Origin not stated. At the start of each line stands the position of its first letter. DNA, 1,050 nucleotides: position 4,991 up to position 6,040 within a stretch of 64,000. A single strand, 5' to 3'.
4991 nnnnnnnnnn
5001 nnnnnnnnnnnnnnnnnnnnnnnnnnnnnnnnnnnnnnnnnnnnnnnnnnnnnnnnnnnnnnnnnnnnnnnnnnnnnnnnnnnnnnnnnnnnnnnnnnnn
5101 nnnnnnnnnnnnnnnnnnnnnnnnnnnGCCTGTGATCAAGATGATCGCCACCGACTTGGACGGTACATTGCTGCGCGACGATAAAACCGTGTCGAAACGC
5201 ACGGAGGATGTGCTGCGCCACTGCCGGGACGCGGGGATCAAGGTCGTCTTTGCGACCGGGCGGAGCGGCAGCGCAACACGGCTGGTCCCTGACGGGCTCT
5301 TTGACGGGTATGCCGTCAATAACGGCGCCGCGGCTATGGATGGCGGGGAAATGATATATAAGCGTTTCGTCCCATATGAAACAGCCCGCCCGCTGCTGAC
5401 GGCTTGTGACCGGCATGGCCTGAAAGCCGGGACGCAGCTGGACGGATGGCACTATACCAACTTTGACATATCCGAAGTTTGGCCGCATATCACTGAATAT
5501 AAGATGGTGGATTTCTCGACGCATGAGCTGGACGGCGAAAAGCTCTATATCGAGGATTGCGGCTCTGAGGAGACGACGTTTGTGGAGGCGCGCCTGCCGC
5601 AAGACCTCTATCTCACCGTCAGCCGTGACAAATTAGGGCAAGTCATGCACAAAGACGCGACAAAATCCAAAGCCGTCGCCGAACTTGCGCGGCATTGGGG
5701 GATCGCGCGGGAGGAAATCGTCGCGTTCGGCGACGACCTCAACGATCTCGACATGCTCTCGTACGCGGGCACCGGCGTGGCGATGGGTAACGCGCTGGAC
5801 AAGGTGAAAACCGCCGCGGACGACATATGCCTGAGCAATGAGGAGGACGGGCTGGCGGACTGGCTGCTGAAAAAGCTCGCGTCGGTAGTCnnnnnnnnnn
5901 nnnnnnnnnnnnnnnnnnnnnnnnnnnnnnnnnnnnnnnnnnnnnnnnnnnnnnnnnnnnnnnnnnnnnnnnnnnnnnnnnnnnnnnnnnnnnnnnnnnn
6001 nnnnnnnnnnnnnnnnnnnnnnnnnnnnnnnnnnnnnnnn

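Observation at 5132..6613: HAD-IIB (Cof-type) phosphatase fused to a degenerate receiver-like segment and an Hpt phosphotransfer domain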

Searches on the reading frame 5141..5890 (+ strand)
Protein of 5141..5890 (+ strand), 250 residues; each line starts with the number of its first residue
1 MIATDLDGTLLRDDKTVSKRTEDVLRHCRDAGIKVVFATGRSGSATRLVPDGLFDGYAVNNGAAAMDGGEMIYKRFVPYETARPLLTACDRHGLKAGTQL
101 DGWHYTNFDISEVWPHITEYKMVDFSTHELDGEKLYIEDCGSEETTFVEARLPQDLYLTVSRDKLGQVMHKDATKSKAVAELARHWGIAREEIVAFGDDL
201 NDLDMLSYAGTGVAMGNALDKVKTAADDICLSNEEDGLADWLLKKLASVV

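Call 47: search_solved_structures(query=window:5141-5890:+, max_evalue=1e-10)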
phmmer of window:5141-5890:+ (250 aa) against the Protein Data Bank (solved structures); distinct sequences matched with E-value up to 1e-10: 16.
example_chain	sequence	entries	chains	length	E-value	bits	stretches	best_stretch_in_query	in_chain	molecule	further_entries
1ymq_A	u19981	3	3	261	1e-24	90.6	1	167-240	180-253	sugar-phosphate phosphatase BT4131 | Putative uncharacterized protein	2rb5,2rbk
3mpo_A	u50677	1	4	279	6.6e-24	88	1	1-242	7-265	Predicted hydrolase of the HAD superfamily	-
3niw_A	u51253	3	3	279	9.9e-24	87.4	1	173-242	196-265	Haloacid dehalogenase-like hydrolase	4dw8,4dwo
2rar_A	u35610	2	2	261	1.1e-23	87.3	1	167-240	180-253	Putative uncharacterized protein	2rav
1nrw_A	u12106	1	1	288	1.3e-21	80.5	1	153-242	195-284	hypothetical protein, haloacid dehalogenase-like hydrolase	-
2pq0_A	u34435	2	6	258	6.2e-20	75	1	3-239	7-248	Hypothetical conserved protein GK1056 | Hypothetical conserved protein, GK1056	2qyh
1rkq_A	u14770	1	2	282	8.2e-19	71.3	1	1-241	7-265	Hypothetical protein yidA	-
3r4c_A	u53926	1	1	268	1e-17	67.7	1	3-238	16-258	Hydrolase, haloacid dehalogenase-like hydrolase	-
3dnp_A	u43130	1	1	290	4e-16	62.5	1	150-243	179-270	Stress response protein yhaX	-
1nf2_A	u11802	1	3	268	3.6e-15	59.4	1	4-246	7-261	phosphatase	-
3pgv_A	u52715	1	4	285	1.2e-13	54.4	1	2-243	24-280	haloacid dehalogenase-like hydrolase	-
4qjb_A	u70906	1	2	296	1.5e-13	54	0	167-240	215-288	Haloacid dehalogenase-like hydrolase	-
4zev_A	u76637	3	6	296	1.9e-12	50.5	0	167-240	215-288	PfHAD1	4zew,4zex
3fzq_A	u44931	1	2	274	7.8e-12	48.5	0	2-239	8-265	Putative hydrolase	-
7xhz_A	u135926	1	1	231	8.2e-11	45.1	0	3-79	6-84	Phosphatase, SAV2152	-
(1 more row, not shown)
